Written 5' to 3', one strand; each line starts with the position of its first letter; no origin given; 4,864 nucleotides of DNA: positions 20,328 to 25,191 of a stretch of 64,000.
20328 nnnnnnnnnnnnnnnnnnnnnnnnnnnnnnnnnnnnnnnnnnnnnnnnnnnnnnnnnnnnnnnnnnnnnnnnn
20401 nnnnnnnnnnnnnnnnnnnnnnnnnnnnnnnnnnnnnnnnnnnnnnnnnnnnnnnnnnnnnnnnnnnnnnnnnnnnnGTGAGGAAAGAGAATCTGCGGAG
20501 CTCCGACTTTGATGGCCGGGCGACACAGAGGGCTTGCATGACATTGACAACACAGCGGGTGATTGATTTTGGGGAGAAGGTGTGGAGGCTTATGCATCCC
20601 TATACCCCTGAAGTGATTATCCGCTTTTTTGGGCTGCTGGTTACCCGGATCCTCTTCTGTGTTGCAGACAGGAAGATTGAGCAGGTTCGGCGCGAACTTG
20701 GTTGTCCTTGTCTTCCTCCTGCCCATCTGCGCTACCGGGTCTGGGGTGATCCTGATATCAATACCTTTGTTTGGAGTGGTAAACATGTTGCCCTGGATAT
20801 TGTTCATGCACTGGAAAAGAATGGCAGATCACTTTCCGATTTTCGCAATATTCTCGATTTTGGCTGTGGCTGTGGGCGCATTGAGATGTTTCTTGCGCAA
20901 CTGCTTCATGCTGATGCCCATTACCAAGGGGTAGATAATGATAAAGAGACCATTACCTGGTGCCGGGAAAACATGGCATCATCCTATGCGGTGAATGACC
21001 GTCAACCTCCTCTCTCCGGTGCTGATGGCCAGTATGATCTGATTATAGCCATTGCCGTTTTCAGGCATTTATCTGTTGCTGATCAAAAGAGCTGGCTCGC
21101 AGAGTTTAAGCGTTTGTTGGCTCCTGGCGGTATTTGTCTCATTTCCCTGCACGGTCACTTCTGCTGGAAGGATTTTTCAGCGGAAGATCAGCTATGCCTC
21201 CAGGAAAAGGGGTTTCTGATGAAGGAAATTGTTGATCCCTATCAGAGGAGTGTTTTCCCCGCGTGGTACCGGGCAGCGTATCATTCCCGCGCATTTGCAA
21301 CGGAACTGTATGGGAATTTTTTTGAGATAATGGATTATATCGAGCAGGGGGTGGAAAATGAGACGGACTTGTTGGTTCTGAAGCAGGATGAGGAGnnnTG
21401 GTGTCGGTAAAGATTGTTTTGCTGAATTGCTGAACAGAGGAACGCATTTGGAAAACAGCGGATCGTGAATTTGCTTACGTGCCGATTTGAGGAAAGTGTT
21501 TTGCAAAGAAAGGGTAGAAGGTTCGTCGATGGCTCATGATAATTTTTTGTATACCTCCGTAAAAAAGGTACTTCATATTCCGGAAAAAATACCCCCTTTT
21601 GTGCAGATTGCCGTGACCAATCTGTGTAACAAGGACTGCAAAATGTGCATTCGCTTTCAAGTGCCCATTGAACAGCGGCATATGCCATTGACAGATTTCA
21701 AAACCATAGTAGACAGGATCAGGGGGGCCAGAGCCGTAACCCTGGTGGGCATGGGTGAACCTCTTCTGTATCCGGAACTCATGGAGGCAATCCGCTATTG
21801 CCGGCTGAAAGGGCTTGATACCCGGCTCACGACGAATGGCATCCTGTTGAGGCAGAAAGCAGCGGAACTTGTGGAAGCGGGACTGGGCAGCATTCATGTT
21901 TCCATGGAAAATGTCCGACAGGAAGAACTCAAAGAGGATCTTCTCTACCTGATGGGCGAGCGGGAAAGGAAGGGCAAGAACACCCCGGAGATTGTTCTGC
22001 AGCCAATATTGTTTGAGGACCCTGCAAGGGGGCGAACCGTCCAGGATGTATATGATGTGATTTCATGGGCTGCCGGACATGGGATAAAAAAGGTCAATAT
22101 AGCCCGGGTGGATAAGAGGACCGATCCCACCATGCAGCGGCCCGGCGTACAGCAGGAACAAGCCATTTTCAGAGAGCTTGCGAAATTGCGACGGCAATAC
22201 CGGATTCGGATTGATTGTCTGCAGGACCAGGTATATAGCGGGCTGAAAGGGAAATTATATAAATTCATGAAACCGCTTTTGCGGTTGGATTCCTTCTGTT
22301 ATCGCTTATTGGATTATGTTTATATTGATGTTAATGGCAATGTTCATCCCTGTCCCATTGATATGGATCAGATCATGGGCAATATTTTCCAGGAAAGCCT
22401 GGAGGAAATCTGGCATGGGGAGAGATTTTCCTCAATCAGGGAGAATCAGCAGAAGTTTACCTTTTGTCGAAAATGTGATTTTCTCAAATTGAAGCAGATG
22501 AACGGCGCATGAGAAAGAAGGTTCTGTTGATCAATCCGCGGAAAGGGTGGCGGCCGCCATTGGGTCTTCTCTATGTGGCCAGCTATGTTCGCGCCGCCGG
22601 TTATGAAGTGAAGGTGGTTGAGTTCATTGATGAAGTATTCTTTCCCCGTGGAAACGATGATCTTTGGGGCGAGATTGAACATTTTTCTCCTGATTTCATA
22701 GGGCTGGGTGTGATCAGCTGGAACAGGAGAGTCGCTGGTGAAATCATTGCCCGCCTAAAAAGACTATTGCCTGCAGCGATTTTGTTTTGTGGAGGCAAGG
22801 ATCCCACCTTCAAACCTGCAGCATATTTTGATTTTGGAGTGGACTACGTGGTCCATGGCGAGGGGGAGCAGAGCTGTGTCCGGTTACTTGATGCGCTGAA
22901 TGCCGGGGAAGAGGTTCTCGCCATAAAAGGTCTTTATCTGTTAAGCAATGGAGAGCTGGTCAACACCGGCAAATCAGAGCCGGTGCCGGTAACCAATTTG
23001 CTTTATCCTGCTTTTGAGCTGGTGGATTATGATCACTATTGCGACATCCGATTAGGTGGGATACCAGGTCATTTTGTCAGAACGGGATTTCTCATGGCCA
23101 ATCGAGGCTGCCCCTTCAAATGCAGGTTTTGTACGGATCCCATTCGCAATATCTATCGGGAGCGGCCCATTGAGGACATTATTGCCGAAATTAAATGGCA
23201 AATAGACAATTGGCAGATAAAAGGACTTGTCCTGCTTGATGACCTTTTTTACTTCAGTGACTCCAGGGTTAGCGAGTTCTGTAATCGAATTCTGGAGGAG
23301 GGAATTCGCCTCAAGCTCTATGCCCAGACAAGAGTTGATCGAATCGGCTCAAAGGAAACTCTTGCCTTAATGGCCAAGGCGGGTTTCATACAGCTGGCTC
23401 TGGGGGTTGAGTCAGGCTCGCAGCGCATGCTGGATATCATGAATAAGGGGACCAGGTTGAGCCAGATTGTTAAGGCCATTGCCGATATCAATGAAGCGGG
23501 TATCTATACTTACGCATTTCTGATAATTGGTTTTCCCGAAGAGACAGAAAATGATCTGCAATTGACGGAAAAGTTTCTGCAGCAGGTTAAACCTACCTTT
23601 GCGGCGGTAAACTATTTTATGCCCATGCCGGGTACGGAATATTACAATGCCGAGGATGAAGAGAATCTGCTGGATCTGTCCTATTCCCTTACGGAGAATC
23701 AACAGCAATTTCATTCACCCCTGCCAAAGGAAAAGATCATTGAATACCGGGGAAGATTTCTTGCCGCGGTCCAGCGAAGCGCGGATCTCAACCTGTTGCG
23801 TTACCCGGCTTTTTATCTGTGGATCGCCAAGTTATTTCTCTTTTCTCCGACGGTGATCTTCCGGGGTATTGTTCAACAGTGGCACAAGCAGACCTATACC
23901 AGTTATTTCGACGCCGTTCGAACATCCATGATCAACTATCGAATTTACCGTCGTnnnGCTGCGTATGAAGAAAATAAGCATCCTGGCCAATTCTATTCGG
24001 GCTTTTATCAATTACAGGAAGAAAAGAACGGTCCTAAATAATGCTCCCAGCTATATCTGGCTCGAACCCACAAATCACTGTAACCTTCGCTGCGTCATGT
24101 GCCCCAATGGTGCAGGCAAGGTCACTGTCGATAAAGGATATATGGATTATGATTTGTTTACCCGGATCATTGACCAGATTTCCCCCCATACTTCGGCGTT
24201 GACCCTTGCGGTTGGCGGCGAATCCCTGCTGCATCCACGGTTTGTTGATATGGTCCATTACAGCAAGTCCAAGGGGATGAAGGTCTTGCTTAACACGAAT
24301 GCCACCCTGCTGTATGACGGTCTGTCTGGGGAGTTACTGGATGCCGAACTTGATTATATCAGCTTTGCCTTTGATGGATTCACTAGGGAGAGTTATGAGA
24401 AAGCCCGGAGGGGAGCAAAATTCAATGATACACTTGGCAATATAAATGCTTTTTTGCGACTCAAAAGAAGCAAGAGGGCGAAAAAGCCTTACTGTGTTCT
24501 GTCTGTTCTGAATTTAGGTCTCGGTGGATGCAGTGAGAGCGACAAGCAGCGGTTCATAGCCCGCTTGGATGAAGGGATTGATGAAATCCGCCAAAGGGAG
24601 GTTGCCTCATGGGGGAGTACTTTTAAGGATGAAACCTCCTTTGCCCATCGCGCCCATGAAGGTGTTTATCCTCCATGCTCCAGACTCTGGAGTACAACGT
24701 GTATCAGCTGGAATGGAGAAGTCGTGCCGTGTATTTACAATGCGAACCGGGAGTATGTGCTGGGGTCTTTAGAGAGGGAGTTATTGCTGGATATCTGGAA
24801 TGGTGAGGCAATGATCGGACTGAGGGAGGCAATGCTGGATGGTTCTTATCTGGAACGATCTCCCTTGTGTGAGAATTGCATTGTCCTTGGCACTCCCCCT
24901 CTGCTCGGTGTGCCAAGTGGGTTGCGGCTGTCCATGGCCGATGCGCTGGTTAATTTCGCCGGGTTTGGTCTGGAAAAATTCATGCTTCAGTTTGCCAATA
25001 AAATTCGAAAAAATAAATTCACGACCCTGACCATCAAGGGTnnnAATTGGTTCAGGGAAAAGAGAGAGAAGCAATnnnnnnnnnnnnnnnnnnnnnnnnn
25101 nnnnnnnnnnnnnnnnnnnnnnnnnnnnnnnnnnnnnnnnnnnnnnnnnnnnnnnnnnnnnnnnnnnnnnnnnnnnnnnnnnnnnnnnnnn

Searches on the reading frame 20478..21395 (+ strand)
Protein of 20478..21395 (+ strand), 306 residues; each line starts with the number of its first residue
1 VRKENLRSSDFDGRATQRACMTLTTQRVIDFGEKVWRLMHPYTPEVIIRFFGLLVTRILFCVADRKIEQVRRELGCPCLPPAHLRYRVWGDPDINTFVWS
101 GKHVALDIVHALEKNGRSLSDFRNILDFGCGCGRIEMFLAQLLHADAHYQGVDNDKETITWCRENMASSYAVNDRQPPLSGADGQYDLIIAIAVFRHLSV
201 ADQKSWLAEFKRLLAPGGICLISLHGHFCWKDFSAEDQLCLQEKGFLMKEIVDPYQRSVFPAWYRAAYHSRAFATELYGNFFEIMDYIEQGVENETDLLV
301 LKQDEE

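Call 66: search_protein_families(library=pfam, proteins=[window:20478-21395:+], max_evalue=0.00001)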
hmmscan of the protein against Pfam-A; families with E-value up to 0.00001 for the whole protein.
window:20478-21395:+ (306 aa): 5 families
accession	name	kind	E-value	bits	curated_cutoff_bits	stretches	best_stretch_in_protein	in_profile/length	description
PF13649.12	Methyltransf_25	-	1.9e-14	54.5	27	1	125-218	1-97/97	Methyltransferase domain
PF08242.18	Methyltransf_12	-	6.9e-14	52.8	30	1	126-219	1-97/98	Methyltransferase domain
PF13847.12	Methyltransf_31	-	1.1e-13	51.5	27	1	124-226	6-113/145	Methyltransferase domain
PF08241.18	Methyltransf_11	-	6.7e-12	46.3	21.2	1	126-222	1-95/95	Methyltransferase domain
PF13489.12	Methyltransf_23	-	1.3e-10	41.7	27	1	107-235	8-124/164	Methyltransferase domain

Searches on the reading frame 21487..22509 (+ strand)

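Call 66: search_protein_families(library=pfam, proteins=[window:21487-22509:+], max_evalue=0.00001)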
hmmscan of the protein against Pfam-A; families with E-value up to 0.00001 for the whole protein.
window:21487-22509:+ (341 aa): 2 families
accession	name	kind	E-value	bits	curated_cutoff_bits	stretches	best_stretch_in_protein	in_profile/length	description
PF04055.27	Radical_SAM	-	1.4e-18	68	29.5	1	43-205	3-148/166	Radical SAM superfamily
PF13186.11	SPASM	-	3.6e-15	56.4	21.5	1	271-331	1-67/67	Iron-sulfur cluster-binding domain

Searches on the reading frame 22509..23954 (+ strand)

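Call 66: search_protein_families(library=pfam, proteins=[window:22509-23954:+], max_evalue=0.00001)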
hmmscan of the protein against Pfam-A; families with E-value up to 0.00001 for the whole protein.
window:22509-23954:+ (482 aa): 2 families
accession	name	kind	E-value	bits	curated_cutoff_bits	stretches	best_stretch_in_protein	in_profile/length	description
PF04055.27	Radical_SAM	-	3.9e-21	76.4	29.5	1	199-356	5-165/166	Radical SAM superfamily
PF02310.24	B12-binding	-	2.6e-18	66.4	32.1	1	13-126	10-120/121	B12 binding domain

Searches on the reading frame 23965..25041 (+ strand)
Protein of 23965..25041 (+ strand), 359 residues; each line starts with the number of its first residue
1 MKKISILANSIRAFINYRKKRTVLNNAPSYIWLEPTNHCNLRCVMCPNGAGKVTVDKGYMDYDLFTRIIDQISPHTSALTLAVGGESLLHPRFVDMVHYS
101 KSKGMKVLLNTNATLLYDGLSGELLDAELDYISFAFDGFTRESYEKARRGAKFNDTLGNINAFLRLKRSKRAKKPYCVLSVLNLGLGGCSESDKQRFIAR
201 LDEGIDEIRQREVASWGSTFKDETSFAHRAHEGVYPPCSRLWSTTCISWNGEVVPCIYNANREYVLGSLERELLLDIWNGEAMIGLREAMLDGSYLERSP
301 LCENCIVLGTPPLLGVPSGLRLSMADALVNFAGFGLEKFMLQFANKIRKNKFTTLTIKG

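Call 66: search_protein_families(library=pfam, proteins=[window:23965-25041:+], max_evalue=0.00001)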
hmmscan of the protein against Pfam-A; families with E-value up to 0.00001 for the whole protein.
window:23965-25041:+ (359 aa): 2 families
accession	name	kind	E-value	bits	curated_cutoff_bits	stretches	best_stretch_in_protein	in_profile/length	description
PF04055.27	Radical_SAM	-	8.4e-15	55.8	29.5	1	34-166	2-139/166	Radical SAM superfamily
PF13186.11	SPASM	-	1.1e-12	48.5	21.5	1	238-305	1-66/67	Iron-sulfur cluster-binding domain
